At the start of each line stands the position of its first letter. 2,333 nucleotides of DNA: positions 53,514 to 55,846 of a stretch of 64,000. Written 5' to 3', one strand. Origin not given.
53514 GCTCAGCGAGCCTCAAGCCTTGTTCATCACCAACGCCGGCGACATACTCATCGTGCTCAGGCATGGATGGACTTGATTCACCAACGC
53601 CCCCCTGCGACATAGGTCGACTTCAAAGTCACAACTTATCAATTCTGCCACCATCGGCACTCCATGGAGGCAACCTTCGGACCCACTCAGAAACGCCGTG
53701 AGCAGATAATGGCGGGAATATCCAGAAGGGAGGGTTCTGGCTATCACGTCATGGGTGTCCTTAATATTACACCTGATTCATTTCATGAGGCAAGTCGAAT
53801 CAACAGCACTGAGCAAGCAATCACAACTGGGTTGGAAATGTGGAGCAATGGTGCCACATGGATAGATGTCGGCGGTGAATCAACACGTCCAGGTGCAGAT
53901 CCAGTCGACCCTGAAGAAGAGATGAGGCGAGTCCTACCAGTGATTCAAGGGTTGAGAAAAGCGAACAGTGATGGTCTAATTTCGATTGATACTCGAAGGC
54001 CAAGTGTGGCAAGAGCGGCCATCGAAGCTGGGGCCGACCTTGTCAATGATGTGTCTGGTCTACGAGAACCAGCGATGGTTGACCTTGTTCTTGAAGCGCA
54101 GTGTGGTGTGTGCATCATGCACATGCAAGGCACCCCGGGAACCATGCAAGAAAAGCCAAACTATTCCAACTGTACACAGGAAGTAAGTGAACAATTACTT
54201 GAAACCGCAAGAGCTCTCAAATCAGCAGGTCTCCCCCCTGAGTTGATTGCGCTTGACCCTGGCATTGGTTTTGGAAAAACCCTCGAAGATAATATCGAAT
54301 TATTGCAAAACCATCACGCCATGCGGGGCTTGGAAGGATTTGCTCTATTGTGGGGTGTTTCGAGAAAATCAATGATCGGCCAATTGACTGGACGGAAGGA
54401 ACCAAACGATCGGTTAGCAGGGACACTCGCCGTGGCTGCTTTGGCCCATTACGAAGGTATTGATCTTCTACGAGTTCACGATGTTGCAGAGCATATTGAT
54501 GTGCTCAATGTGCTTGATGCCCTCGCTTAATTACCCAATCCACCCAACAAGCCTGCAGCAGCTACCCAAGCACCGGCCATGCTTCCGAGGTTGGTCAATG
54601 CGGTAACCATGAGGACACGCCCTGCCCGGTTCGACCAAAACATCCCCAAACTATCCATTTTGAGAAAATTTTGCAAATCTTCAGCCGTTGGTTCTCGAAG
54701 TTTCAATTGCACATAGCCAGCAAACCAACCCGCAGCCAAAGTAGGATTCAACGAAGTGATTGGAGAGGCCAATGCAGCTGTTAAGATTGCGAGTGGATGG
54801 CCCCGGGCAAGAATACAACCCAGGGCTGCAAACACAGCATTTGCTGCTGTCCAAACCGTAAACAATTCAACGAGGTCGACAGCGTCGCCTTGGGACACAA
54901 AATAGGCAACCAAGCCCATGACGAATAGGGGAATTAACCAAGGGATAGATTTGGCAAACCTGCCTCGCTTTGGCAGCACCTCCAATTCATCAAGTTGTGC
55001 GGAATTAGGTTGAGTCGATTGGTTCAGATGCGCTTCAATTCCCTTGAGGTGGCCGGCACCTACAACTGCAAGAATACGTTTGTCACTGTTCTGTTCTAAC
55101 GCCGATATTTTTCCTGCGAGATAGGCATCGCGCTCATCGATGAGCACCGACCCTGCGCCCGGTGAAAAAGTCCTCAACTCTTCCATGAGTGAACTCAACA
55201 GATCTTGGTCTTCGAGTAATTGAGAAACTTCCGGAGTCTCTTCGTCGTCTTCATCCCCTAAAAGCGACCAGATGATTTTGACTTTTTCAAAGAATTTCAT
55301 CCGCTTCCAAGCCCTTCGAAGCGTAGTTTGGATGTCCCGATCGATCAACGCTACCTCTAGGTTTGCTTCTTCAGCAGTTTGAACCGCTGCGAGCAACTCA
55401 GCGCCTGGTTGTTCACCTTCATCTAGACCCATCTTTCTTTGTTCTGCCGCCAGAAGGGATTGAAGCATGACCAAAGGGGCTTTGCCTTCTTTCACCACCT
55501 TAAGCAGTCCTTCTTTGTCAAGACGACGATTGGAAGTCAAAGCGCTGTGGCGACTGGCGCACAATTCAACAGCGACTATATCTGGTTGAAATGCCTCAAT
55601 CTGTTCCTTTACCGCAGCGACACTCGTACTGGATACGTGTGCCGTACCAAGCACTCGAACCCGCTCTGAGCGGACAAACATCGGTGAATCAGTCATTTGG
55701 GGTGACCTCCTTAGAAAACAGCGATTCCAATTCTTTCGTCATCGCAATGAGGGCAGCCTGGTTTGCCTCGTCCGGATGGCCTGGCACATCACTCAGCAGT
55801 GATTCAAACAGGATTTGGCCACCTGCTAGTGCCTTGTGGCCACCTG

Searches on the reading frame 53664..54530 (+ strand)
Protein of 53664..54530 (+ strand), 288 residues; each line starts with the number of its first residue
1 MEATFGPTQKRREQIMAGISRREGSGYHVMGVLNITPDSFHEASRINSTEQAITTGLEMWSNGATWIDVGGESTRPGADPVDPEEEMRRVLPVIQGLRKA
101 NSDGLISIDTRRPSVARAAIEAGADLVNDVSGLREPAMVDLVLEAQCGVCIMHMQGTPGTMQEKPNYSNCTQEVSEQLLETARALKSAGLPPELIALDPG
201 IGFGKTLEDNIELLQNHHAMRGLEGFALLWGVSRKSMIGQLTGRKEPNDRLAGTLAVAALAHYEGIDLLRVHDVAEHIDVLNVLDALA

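Call 55: search_protein_families(library=pfam, proteins=[window:53664-54530:+], max_evalue=0.00001)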
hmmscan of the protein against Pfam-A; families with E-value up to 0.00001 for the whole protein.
window:53664-54530:+ (288 aa): 1 family
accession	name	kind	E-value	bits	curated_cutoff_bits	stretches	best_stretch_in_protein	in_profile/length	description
PF00809.28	Pterin_bind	-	4.4e-81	272.6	25.5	1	30-272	1-244/244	Pterin binding enzyme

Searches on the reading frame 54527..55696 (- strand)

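Call 55: search_protein_families(library=pfam, proteins=[window:54527-55696:-], max_evalue=0.00001)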
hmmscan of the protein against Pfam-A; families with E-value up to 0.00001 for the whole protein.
window:54527-55696:- (389 aa): 1 family
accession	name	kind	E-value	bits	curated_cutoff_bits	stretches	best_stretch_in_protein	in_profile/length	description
PF01963.22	TraB_PrgY_gumN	-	3.8e-32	112.6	26.8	1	13-227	12-254/263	TraB/PrgY/gumN family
